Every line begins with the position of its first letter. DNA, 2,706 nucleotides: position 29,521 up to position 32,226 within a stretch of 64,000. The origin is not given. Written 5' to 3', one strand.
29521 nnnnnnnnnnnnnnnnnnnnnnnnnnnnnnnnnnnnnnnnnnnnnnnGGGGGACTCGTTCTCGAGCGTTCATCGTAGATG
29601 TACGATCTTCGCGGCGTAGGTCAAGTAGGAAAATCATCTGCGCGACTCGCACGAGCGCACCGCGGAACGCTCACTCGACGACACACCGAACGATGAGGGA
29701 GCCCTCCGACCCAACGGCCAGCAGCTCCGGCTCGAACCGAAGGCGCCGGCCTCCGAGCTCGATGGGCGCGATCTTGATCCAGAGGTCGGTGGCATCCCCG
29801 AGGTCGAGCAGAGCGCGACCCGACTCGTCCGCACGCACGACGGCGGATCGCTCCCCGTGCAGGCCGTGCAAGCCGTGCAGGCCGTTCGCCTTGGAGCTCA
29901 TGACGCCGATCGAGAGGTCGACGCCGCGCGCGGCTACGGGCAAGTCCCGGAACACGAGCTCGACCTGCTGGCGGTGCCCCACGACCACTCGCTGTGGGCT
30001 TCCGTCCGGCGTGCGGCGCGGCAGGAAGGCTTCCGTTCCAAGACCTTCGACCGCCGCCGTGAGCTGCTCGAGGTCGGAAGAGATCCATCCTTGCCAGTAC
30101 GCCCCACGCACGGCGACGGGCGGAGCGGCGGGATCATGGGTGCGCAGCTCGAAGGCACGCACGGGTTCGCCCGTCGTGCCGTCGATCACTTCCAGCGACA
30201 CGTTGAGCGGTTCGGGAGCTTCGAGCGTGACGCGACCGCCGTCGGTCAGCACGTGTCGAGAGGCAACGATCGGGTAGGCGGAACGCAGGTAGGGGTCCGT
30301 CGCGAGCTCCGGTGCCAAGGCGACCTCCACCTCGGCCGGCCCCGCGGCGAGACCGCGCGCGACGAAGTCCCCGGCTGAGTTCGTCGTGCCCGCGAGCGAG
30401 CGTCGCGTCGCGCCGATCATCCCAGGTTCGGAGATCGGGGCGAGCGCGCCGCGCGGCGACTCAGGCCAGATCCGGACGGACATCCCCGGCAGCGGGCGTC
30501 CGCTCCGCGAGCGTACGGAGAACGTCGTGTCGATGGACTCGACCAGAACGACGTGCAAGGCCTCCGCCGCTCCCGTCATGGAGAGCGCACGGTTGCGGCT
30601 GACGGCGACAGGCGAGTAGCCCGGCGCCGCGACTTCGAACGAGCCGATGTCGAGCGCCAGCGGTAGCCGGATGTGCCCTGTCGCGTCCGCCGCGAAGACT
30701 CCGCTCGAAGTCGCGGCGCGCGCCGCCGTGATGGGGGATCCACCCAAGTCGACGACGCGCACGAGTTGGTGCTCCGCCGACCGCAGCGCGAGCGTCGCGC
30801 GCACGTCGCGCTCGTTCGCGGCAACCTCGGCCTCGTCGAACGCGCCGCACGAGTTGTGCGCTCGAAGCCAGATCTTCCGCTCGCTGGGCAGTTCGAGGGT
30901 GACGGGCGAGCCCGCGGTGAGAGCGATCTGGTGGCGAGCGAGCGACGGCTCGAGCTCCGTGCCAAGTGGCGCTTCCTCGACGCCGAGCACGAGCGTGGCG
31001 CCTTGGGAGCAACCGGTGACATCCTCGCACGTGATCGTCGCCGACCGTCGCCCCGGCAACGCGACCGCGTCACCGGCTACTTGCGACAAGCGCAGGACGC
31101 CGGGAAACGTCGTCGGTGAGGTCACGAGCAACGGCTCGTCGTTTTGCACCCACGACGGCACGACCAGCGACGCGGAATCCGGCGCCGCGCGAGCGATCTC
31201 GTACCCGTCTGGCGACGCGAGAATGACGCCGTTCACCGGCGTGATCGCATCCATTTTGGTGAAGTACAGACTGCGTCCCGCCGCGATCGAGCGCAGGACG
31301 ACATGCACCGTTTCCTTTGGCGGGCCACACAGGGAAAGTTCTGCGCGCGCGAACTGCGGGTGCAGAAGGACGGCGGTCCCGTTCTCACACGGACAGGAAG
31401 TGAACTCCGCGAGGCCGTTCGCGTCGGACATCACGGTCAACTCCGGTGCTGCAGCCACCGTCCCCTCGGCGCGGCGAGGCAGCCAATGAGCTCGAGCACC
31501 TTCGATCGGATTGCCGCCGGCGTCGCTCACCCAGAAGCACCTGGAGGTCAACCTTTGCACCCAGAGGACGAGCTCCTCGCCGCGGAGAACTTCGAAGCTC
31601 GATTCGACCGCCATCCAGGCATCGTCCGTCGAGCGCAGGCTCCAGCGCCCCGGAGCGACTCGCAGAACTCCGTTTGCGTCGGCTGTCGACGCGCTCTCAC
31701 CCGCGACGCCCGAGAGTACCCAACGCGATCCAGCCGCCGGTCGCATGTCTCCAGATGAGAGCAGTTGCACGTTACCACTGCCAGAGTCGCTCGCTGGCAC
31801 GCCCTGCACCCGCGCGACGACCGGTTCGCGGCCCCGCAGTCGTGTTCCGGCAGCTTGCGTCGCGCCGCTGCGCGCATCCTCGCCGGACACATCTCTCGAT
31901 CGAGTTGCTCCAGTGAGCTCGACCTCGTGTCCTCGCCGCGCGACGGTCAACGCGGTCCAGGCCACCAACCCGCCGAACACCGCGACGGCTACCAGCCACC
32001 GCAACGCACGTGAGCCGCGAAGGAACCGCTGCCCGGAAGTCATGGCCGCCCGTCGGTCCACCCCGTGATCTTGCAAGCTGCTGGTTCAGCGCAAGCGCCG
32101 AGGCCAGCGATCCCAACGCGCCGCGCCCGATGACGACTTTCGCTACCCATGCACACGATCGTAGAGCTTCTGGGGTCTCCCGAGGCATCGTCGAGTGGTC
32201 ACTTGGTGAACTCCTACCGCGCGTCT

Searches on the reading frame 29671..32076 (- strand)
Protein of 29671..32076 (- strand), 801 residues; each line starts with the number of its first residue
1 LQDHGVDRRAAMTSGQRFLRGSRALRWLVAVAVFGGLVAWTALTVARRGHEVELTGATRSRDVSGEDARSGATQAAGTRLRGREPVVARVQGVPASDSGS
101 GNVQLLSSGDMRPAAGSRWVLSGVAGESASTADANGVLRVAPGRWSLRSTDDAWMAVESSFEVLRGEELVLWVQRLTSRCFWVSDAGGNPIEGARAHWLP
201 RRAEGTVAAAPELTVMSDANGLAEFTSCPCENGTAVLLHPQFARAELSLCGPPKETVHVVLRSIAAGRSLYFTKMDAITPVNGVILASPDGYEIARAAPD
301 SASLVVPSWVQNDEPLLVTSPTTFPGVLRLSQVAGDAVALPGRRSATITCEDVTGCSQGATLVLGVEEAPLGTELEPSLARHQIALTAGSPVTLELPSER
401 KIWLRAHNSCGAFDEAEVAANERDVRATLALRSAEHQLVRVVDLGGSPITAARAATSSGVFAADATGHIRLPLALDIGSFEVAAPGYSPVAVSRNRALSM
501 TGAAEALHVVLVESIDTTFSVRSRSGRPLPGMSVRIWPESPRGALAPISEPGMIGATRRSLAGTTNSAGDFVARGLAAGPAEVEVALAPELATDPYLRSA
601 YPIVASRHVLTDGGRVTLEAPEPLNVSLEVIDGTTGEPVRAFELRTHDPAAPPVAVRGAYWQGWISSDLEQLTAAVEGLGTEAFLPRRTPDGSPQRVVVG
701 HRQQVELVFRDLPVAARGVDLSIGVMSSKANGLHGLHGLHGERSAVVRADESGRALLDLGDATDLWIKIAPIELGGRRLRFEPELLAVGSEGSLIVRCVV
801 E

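Call 8: search_protein_families(library=pfam, proteins=[window:29671-32076:-], max_evalue=0.01)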
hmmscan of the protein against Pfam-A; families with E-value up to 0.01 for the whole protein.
window:29671-32076:- (801 aa): 2 families
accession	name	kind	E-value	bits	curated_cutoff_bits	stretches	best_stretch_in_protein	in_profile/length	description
PF13620.12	CarboxypepD_reg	-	1.7e-06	28.7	32.3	0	521-586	6-55/82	Carboxypeptidase regulatory-like domain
PF02369.22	Big_1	-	0.0036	17.8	34.9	0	182-226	24-65/93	Bacterial Ig-like domain (group 1)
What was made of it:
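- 29671..32076 (-): 801-aa ORF (called as 545 or 647 aa in public annotations), found nowhere else. It contains R2b (29669-30255). Weak CarboxypepD_reg hit (call 8).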

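Call 32: find_homologous_proteins(query=window:29671-32076:-)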
Query window:29671-32076:- (801 aa): 1 proteins with E <= 0.001 among 8000 candidates.
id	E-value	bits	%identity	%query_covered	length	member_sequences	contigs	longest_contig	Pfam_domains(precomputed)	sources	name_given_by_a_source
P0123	0.0e+0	1175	100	68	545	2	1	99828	-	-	-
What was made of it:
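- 29671..32076 (-): No homologue among 5.8 billion proteins (call 32).
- Tried and rejected: The 801-aa protein has no homologue anywhere, so its context elsewhere cannot be studied (call 32).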

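Call 35: search_protein_families(library=phrogs, proteins=[window:29671-32076:-], max_evalue=0.01)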
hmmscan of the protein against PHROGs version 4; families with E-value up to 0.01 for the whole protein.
window:29671-32076:- (801 aa): 0 families
